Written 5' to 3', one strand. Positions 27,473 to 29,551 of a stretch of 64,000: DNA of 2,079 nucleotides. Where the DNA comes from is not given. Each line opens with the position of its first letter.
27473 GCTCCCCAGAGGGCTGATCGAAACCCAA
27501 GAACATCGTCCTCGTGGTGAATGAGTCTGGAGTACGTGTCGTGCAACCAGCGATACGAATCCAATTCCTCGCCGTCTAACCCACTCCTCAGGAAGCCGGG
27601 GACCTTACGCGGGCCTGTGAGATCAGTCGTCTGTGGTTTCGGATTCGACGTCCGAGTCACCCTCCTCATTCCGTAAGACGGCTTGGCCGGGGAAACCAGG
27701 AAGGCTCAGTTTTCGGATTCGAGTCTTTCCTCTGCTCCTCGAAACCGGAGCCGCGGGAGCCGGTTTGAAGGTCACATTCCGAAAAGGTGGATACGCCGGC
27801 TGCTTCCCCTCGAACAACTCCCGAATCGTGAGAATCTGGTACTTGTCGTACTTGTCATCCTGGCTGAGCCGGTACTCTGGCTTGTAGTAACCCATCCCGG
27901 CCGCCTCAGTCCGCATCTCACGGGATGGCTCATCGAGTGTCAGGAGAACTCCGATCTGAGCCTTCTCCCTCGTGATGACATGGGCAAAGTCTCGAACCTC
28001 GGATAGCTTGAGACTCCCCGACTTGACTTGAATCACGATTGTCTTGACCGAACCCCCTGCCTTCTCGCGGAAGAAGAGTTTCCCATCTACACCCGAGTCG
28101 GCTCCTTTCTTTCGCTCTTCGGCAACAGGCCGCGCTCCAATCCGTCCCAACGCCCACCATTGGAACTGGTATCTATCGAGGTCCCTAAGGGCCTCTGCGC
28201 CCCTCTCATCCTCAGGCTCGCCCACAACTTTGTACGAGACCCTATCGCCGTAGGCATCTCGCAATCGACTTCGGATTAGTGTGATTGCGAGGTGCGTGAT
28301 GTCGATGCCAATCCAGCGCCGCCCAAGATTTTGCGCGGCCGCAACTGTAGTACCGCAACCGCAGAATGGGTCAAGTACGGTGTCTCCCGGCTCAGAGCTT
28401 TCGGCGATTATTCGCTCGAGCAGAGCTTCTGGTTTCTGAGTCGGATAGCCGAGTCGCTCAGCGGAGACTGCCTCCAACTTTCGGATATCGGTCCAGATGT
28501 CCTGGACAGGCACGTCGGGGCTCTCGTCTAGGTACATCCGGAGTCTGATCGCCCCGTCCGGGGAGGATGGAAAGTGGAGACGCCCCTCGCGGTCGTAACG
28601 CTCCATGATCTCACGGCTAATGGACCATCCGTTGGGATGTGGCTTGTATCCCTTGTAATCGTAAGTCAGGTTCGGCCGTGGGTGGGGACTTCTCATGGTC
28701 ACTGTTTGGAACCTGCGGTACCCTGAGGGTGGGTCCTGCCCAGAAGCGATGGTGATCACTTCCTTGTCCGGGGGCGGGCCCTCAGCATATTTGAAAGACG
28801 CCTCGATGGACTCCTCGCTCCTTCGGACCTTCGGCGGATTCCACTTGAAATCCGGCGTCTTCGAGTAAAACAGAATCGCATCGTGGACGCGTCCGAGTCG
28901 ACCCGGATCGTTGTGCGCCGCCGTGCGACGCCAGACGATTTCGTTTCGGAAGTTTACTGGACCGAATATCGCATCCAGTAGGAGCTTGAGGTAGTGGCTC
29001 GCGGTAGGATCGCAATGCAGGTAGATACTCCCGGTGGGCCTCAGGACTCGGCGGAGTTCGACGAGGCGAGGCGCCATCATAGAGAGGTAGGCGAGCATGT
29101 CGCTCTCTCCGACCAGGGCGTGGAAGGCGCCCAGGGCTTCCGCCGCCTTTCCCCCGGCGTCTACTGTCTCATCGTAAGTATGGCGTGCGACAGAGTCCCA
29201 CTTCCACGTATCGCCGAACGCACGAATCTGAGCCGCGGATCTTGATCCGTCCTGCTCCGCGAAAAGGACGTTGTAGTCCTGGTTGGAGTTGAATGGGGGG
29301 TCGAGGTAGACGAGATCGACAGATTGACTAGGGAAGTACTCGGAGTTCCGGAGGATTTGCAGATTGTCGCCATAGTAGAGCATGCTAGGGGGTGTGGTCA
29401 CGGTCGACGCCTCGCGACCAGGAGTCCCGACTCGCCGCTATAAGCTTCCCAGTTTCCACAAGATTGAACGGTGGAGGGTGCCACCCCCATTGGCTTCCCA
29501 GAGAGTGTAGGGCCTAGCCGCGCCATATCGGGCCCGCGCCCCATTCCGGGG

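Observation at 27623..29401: Single-polypeptide DNA methyltransferase fused to an Mrr-like (PD-(D/E)xK) restriction-nuclease domain, divergent from the ATPase–PIN pair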

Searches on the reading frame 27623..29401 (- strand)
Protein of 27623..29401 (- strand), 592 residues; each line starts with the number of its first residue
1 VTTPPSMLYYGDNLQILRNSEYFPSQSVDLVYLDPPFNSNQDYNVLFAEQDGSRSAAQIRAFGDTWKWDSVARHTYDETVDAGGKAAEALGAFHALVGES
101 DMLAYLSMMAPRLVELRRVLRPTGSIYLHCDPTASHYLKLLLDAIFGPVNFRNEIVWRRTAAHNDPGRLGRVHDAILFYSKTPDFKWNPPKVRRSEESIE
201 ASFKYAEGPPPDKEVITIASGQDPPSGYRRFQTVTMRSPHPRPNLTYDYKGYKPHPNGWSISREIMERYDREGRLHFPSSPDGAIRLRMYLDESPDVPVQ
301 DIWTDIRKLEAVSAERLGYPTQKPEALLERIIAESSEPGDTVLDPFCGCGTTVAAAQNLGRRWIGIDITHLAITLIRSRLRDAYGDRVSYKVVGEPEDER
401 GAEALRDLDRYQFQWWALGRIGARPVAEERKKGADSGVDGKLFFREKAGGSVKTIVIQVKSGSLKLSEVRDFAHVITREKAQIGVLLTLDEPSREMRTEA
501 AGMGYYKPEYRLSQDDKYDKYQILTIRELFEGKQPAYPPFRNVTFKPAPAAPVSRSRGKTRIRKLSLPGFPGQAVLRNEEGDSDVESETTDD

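Call 3: search_protein_families(library=pfam, proteins=[window:27623-29401:-], max_evalue=0.01)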
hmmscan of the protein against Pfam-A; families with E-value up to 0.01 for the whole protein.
window:27623-29401:- (592 aa): 6 families
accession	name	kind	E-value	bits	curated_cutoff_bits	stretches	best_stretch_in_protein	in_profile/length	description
PF01555.25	N6_N4_Mtase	-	1.1e-45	156.8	26.7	1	28-373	1-216/221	DNA methylase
PF22722.2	NA-iREase1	-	2.2e-07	31.2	27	1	428-504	17-92/106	NACHT-associated inactive Restriction Endonuclease 1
PF04471.18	Mrr_cat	-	2.3e-06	28.1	21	1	427-502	25-99/115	Restriction endonuclease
PF02086.21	MethyltransfD12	-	0.00064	20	22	0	26-47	174-195/253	D12 class N6 adenine-specific DNA methyltransferase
PF13847.12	Methyltransf_31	-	0.0042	17.2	27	0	337-389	2-57/145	Methyltransferase domain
PF13649.12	Methyltransf_25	-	0.0058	17.7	27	0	342-390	1-50/97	Methyltransferase domain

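Call 4: search_protein_families(library=ncbifam, proteins=[window:27623-29401:-], max_evalue=0.01)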
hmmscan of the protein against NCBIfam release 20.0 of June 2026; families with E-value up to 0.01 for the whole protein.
window:27623-29401:- (592 aa): 7 families
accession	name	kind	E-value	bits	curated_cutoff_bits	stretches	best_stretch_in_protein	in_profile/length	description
NF008572.0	PRK11524.1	equivalog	4.9e-24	85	292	2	316-377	192-253/294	adenine-specific DNA-methyltransferase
NF050803.1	DnaMtaseCcrMCaul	equivalog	5.2e-24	84.8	830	1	318-455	185-316/350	adenine-specific DNA-methyltransferase CcrM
NF010253.0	PRK13699.1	subfamily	1.1e-10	41.6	244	1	318-369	143-194/226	DNA methyltransferase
TIGR01177.1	TIGR01177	hypoth_equivalog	0.00015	21.2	316.55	1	337-369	181-213/330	TIGR01177 family methyltransferase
NF043040.1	corrin_prot_MT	hypoth_equivalog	0.00042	19.8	180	1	326-389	29-93/216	corrinoid protein-associated methyltransferase CpaM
NF045667.1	MTase_DVU1556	equivalog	0.0025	17.3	155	0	336-373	20-58/213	DVU_1556 family methyltransferase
NF047649.1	MTase_UXPK_star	exception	0.0079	15.2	460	0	337-392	76-134/283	methyltransferase/UXPK-star double selenoprotein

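Call 5: search_protein_families(library=padloc, proteins=[window:27623-29401:-], max_evalue=0.01)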
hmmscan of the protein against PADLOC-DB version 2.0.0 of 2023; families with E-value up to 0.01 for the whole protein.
window:27623-29401:- (592 aa): 76 families (the best 25 are shown)
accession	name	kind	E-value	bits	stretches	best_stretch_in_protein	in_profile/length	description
PDLC03339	MTase_II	-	8.6e-55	184.1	3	290-491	182-364/399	Type II methyltransferase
PDLC03354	MTase_II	-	2.2e-54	183.1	1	103-382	127-384/425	Type II methyltransferase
PDLC03300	MTase_II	-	2.8e-45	152.7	2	9-194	15-176/302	Type II methyltransferase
PDLC03644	MTase_III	-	8.6e-42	141.6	1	105-383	109-396/542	Type III methyltransferase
PDLC03636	MTase_III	-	9.1e-39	131.7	2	310-382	335-407/575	Type III methyltransferase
PDLC03633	MTase_III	-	8.6e-38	128.4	2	318-422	291-389/616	Type III methyltransferase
PDLC03299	MTase_II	-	2.5e-33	113.9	3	301-391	179-270/296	Type II methyltransferase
PDLC03638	MTase_III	-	1.2e-32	111.1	1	104-382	430-679/816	Type III methyltransferase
PDLC03371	MTase_II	-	3.2e-32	110.1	2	300-382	173-254/260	Type II methyltransferase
PDLC03635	MTase_III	-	1.5e-28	97.9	2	288-380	479-572/708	Type III methyltransferase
PDLC03641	MTase_III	-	3.7e-28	96.5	2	100-360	179-432/657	Type III methyltransferase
PDLC03634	MTase_III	-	5.8e-28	96.1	1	9-355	98-425/621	Type III methyltransferase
PDLC03265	MTase_II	-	2.7e-25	87.5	2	299-382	247-330/333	Type II methyltransferase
PDLC03738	oMTase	-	2.3e-24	83.8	1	319-382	204-267/376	orphan methyltransferase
PDLC03216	MTase_II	-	2.5e-24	84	1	319-383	194-258/364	Type II methyltransferase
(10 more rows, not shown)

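Call 6: search_solved_structures(query=window:27623-29401:-, max_evalue=0.01, show_alignments=2)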
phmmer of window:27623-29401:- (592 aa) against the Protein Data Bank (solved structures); distinct sequences matched with E-value up to 0.01: 17.
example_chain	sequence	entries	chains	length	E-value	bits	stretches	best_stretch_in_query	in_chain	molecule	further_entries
9c3u_A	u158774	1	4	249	4.3e-19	71.4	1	300-375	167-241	Methyltransferase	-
8urk_A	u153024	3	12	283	6.3e-19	70.9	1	300-377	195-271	Methyltransferase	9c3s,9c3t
6pbd_A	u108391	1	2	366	6.7e-18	67.5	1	314-368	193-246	Modification methylase CcrMI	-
6k0w_B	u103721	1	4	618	3.5e-15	58.6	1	4-360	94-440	Adenine specific DNA methyltransferase (Mod)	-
4zcf_A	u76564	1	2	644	8.9e-15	57.2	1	7-184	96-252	Restriction endonuclease EcoP15I, modification subunit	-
1g60_A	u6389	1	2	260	2.9e-12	48.9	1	315-369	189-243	Adenine-specific Methyltransferase MboIIA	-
1eg2_A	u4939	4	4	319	8.2e-12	47.4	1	301-368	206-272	MODIFICATION METHYLASE RSRI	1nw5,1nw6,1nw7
1nw8_A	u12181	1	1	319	1e-11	47.1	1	301-368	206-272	MODIFICATION METHYLASE RSRI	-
5hfj_A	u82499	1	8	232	2.3e-11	46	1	314-369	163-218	Adenine specific DNA methyltransferase (DpnA)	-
5hek_A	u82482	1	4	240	2.4e-11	45.9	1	314-369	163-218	Adenine specific DNA methyltransferase (DpnA)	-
8s9m_A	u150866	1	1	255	6.6e-09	37.8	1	316-380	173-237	DNA cytosine-N4 methyltransferase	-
8s9n_A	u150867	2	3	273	8.6e-09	37.4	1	316-380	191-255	DNA cytosine-N4 methyltransferase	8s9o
2zie_A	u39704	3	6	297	1e-07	33.9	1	315-379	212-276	Putative modification methylase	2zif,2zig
7dsu_A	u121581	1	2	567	2.8e-06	29.1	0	98-152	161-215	Mbo45V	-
1boo_A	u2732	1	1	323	1.4e-05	26.9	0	319-369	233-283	PROTEIN (N-4 CYTOSINE-SPECIFIC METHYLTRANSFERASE PVU II)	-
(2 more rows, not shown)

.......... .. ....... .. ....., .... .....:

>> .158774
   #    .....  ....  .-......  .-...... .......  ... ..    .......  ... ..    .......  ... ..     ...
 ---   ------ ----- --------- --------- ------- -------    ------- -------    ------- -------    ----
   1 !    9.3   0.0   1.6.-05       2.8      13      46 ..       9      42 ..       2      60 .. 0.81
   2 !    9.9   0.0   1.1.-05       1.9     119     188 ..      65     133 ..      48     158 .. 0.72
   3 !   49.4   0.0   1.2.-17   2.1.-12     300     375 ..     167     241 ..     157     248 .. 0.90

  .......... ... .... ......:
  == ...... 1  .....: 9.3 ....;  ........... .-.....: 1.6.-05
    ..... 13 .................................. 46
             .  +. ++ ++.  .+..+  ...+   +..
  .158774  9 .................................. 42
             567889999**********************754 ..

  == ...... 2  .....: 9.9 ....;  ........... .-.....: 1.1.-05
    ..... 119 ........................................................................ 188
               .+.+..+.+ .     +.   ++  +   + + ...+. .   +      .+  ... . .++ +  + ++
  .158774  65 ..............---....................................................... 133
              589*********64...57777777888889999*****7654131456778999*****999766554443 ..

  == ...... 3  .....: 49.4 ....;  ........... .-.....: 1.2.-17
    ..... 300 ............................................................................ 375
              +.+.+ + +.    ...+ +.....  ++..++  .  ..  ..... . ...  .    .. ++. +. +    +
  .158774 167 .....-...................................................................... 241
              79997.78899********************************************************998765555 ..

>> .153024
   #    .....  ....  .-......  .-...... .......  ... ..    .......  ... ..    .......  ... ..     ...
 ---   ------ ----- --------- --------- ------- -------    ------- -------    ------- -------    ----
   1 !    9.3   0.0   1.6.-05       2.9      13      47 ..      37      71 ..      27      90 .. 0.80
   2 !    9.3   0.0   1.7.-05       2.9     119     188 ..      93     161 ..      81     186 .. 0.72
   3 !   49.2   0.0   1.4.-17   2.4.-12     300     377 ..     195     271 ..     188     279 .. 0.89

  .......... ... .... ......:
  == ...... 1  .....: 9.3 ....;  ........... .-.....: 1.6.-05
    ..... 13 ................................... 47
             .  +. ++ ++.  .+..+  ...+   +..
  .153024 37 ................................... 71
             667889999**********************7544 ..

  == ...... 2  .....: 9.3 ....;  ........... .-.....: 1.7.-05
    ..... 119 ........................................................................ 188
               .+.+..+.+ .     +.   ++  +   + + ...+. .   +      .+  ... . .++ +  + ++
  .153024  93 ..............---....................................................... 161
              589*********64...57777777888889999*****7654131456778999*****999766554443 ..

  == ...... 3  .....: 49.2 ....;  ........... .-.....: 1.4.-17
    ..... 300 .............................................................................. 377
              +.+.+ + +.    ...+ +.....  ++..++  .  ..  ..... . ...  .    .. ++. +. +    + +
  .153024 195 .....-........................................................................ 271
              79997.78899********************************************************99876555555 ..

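Call 7: find_homologous_proteins(query=window:27623-29401:-, max_evalue=0.00001)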
Query window:27623-29401:- (592 aa): 8000 proteins with E <= 0.00001 among 8000 candidates; the best 120 are listed.
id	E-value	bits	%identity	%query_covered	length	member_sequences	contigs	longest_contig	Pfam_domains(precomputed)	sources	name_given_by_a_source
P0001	0.0e+0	1354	100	99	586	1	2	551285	PF22722.3,PF04471.19,PF01555.25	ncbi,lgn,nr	ncbi:MAG TPA: DNA methyltransferase [Thermoplasmata archaeon]|nr:DNA methyltransferase [Thermoplasma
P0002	0.0e+0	1096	83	95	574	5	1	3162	PF22722.3,PF04471.19,PF01555.25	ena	-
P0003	3.8e-262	889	69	97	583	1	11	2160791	PF22722.3,PF01555.25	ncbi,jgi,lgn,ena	-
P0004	2.0e-258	877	68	99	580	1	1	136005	PF22722.3,PF04471.19,PF01555.25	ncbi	ncbi:MAG: site-specific DNA-methyltransferase [Candidatus Lutacidiplasmatales archaeon]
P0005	1.3e-257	874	67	98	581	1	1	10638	PF22722.3,PF04471.19,PF01555.25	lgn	-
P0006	1.6e-255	867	68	96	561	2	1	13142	PF01555.25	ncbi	-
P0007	7.3e-255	865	69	94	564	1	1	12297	PF22722.3,PF04471.19,PF01555.25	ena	-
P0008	9.8e-255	865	66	98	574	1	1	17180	PF22722.3,PF04471.19,PF01555.25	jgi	jgi:site-specific DNA-methyltransferase (adenine-specific)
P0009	6.7e-253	859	66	99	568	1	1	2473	PF22722.3,PF04471.19,PF01555.25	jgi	jgi:site-specific DNA-methyltransferase (adenine-specific)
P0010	1.2e-252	858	70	93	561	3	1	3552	PF22722.3,PF04471.19,PF01555.25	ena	-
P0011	6.7e-247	839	64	98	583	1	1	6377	PF22722.3,PF04471.19,PF01555.25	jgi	jgi:DNA modification methylase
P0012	3.9e-246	836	67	95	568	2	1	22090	PF22722.3,PF01555.25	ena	-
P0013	1.2e-245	835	66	98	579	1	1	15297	PF22722.3,PF04471.19,PF01555.25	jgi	jgi:DNA modification methylase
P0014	2.3e-245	834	65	98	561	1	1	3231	PF22722.3,PF04471.19,PF01555.25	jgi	jgi:site-specific DNA-methyltransferase (adenine-specific)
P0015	5.9e-244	829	64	98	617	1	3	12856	PF22722.3,PF04471.19,PF01555.25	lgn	-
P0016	2.3e-243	827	63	99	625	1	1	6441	PF22722.3,PF01555.25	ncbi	-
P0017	3.0e-241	820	67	94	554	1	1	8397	PF01555.25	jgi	jgi:site-specific DNA-methyltransferase (adenine-specific)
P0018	3.9e-241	820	65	98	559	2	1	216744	PF22722.3,PF04471.19,PF01555.25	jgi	jgi:DNA modification methylase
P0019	1.3e-240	818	66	95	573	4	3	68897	PF22722.3,PF04471.19,PF01555.25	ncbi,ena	-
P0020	1.4e-239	815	66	95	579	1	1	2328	PF04471.19,PF01555.25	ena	-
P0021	6.2e-239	812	65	98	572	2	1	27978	PF22722.3,PF01555.25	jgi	jgi:site-specific DNA-methyltransferase (adenine-specific)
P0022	1.1e-238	812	62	99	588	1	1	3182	PF22722.3,PF04471.19,PF01555.25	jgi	jgi:DNA modification methylase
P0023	2.9e-237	807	66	95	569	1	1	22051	PF22722.3,PF01555.25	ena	-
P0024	4.2e-236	803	68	92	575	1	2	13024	PF01555.25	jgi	jgi:site-specific DNA-methyltransferase (adenine-specific)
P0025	6.1e-235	799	65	98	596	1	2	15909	PF22722.3,PF04471.19,PF01555.25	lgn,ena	-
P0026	6.7e-235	799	66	95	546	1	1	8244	PF22722.3,PF01555.25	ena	-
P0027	7.3e-234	796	66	95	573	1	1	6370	PF22722.3,PF04471.19,PF01555.25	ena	-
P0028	1.3e-233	795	66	93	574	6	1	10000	PF22722.3,PF01555.25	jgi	jgi:site-specific DNA-methyltransferase (adenine-specific)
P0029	5.1e-233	793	64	95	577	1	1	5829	PF22722.3,PF01555.25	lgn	-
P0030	6.8e-231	786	65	95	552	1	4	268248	PF22722.3,PF01555.25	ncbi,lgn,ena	-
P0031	3.3e-225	767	64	95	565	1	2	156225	PF01555.25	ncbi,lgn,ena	-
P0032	1.3e-222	759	63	95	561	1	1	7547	PF01555.25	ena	-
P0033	3.1e-222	757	61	95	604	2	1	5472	PF04471.19,PF01555.25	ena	-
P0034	7.4e-222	756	62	99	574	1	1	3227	PF04471.19,PF01555.25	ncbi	-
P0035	1.4e-219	749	61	95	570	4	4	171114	PF01555.25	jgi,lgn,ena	jgi:site-specific DNA-methyltransferase (adenine-specific)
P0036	4.1e-219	747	60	95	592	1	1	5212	PF22722.3,PF01555.25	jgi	jgi:DNA modification methylase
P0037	1.6e-218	745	60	95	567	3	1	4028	PF01555.25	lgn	-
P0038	2.2e-215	735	60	98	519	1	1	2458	PF22722.3,PF01555.25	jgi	jgi:site-specific DNA-methyltransferase (adenine-specific)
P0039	3.1e-215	734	61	95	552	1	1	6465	PF01555.25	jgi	jgi:DNA modification methylase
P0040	5.0e-215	733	59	94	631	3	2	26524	PF22722.3,PF01555.25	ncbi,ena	-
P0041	8.3e-215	733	60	95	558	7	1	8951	PF04471.19,PF01555.25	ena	-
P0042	1.4e-211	722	60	94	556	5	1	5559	PF22722.3,PF01555.25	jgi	jgi:site-specific DNA-methyltransferase (adenine-specific)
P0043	5.5e-210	717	61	95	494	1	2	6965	PF22722.3,PF01555.25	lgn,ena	-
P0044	2.0e-206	705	68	80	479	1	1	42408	PF22722.3,PF01555.25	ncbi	-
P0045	4.7e-206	704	57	95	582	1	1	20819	PF22722.3,PF04471.19,PF01555.25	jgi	jgi:DNA modification methylase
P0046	1.2e-205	702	62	92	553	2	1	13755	PF01555.25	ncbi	ncbi:MAG: DNA methyltransferase [Thermoplasmata archaeon]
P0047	2.4e-205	701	57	95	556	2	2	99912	PF22722.3,PF04471.19,PF01555.25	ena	-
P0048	8.1e-205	700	56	95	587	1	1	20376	PF22722.3,PF04471.19,PF01555.25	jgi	jgi:DNA modification methylase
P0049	5.4e-202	690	57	92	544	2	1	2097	PF02086.22,PF22722.3,PF04471.19,PF01555.25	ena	-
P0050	6.3e-202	690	56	95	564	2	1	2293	PF22722.3,PF04471.19,PF01555.25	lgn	-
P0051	1.5e-201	689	57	95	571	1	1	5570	PF22722.3,PF04471.19,PF01555.25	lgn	-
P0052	2.2e-200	685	84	59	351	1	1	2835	PF01555.25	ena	-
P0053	2.8e-200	685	57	92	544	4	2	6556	PF22722.3,PF04471.19,PF01555.25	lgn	-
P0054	5.0e-200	684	58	93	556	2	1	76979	PF22722.3,PF01555.25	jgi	jgi:DNA modification methylase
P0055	1.4e-199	682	58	92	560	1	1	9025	PF22722.3,PF01555.25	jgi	jgi:DNA modification methylase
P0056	2.1e-199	682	57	92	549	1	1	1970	PF22722.3,PF04471.19,PF01555.25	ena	-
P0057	2.5e-199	682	56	91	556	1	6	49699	PF22722.3,PF01555.25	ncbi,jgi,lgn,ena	jgi:DNA modification methylase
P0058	4.6e-199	681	55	95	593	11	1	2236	PF13847.13,PF22722.3,PF04471.19,PF01555.25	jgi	jgi:DNA modification methylase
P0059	5.5e-199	680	55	95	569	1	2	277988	PF22722.3,PF04471.19,PF01555.25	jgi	jgi:site-specific DNA-methyltransferase (adenine-specific)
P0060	7.4e-199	680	55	95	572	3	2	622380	PF22722.3,PF04471.19,PF01555.25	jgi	-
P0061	2.8e-198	678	55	95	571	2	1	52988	PF22722.3,PF04471.19,PF01555.25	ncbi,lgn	-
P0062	1.8e-197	675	57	92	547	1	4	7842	PF22722.3,PF04471.19,PF01555.25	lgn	-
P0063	2.0e-197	675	58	94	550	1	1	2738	PF22722.3,PF04471.19,PF01555.25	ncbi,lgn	-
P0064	2.9e-197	675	57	92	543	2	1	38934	PF13847.13,PF22722.3,PF04471.19,PF01555.25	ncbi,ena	-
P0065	2.9e-197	675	56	95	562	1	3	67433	PF22722.3,PF04471.19,PF01555.25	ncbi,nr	ncbi:MAG: restriction endonuclease [Euryarchaeota archaeon]|nr:restriction endonuclease [Euryarchaeo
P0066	3.0e-197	675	-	-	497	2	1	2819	PF04471.19,PF01555.25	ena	-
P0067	3.3e-197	675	57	92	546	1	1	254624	PF22722.3,PF04471.19,PF01555.25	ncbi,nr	ncbi:MAG: restriction endonuclease [Ardenticatenales bacterium]|nr:restriction endonuclease [Ardenti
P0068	7.3e-197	673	56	95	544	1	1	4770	PF22722.3,PF01555.25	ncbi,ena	-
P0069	7.4e-197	673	56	92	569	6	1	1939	PF22722.3,PF04471.19,PF01555.25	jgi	-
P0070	9.7e-197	673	55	95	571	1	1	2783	PF22722.3,PF04471.19,PF01555.25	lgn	-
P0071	1.2e-196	673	57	93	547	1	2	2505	PF02086.22,PF22722.3,PF04471.19,PF01555.25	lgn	-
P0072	1.2e-196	673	57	93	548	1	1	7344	PF22722.3,PF04471.19,PF01555.25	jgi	jgi:site-specific DNA-methyltransferase (adenine-specific)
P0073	4.6e-196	671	55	95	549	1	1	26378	PF22722.3,PF04471.19,PF01555.25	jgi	jgi:site-specific DNA-methyltransferase (adenine-specific)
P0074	5.6e-196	671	56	93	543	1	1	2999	PF22722.3,PF04471.19,PF01555.25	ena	-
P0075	7.8e-196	670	56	91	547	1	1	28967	PF22722.3,PF01555.25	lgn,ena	-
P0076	1.5e-195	669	56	92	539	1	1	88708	PF22722.3,PF04471.19,PF01555.25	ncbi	-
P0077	7.2e-195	667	55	94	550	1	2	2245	PF22722.3,PF04471.19,PF01555.25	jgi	-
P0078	9.3e-195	667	57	93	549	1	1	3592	PF22722.3,PF04471.19,PF01555.25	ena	-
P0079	9.6e-195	666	58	92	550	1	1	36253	PF22722.3,PF04471.19,PF01555.25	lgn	-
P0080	1.0e-194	666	55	96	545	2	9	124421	PF22722.3,PF04471.19,PF01555.25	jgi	jgi:DNA modification methylase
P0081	1.1e-194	666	57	91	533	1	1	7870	PF22722.3,PF04471.19,PF01555.25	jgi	jgi:DNA modification methylase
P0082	1.9e-194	665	54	99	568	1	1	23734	PF22722.3,PF04471.19,PF01555.25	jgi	jgi:site-specific DNA-methyltransferase (adenine-specific)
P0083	2.4e-194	665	56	92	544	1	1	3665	PF22722.3,PF04471.19,PF01555.25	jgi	jgi:site-specific DNA-methyltransferase (adenine-specific)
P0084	4.2e-194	664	56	91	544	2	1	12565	PF22722.3,PF04471.19,PF01555.25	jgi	jgi:site-specific DNA-methyltransferase (adenine-specific)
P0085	5.1e-194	664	58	92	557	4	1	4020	PF22722.3,PF04471.19,PF01555.25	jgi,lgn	-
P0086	7.6e-194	664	55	93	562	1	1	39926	PF22722.3,PF04471.19,PF01555.25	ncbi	-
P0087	1.2e-193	663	55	97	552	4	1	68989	PF22722.3,PF04471.19,PF01555.25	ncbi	-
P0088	1.4e-193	663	56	95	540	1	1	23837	PF22722.3,PF04471.19,PF01555.25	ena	-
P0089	1.6e-193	662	55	95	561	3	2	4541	PF22722.3,PF04471.19,PF01555.25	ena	-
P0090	1.6e-193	662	56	92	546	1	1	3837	PF22722.3,PF04471.19,PF01555.25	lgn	-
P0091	1.8e-193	662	56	93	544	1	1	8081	PF22722.3,PF04471.19,PF01555.25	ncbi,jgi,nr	ncbi:MAG TPA: DNA methyltransferase [Pirellulales bacterium]|jgi:site-specific DNA-methyltransferase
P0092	3.4e-193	661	55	93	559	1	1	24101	PF22722.3,PF04471.19,PF01555.25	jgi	jgi:DNA modification methylase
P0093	4.3e-193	661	57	90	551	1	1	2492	PF22722.3,PF04471.19,PF01555.25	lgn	-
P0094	5.4e-193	661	56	92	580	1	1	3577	PF22722.3,PF04471.19,PF01555.25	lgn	-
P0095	5.6e-193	661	54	94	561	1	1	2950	PF22722.3,PF01555.25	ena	-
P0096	8.4e-193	660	56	92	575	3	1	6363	PF22722.3,PF04471.19,PF01555.25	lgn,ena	-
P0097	1.2e-192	660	55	92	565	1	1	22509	PF13847.13,PF22722.3,PF04471.19,PF01555.25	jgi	jgi:DNA modification methylase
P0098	1.3e-192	659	56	92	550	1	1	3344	PF22722.3,PF04471.19,PF01555.25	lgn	-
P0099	1.4e-192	659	55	94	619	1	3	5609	PF22722.3,PF04471.19,PF01555.25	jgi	jgi:site-specific DNA-methyltransferase (adenine-specific)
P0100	1.5e-192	659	55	94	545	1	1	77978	PF22722.3,PF04471.19,PF01555.25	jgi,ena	-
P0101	1.5e-192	659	57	92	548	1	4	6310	PF03602.22,PF22722.3,PF04471.19,PF01555.25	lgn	-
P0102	1.8e-192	659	56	92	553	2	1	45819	PF22722.3,PF04471.19,PF01555.25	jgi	jgi:site-specific DNA-methyltransferase (adenine-specific)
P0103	1.8e-192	659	56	92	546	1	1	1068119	PF22722.3,PF04471.19,PF01555.25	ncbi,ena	-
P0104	3.1e-192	658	54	99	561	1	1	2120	PF22722.3,PF01555.25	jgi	-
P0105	3.2e-192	658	56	92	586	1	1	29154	PF22722.3,PF04471.19,PF01555.25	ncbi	-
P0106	3.7e-192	658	57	93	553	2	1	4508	PF22722.3,PF04471.19,PF01555.25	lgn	-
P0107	3.8e-192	658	55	93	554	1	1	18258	PF22722.3,PF04471.19,PF01555.25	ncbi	ncbi:MAG: DNA methyltransferase [Gemmatimonadaceae bacterium]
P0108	3.9e-192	658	56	92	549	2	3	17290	PF22722.3,PF04471.19,PF01555.25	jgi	-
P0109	4.7e-192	658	57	92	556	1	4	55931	PF22722.3,PF04471.19,PF01555.25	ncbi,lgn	-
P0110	7.6e-192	657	54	96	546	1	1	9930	PF22722.3,PF04471.19,PF01555.25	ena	-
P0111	8.8e-192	657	55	91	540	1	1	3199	PF22722.3,PF04471.19,PF01555.25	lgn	-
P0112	9.0e-192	657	55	92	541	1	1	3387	PF02086.22,PF22722.3,PF04471.19,PF01555.25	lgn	-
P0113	9.1e-192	657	56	93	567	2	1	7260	PF22722.3,PF01555.25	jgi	-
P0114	9.7e-192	657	54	97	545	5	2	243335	PF22722.3,PF01555.25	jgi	jgi:DNA modification methylase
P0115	1.0e-191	656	55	92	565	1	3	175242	PF22722.3,PF04471.19,PF01555.25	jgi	-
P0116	1.1e-191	656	55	93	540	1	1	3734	PF02086.22,PF22722.3,PF04471.19,PF01555.25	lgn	-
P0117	1.1e-191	656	58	88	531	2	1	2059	PF02086.22,PF22722.3,PF01555.25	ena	-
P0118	1.2e-191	656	57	92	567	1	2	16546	PF22722.3,PF01555.25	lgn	-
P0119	1.2e-191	656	56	92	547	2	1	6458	PF22722.3,PF04471.19,PF01555.25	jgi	jgi:DNA modification methylase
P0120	1.3e-191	656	56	92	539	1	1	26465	PF22722.3,PF04471.19,PF01555.25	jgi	jgi:site-specific DNA-methyltransferase (adenine-specific)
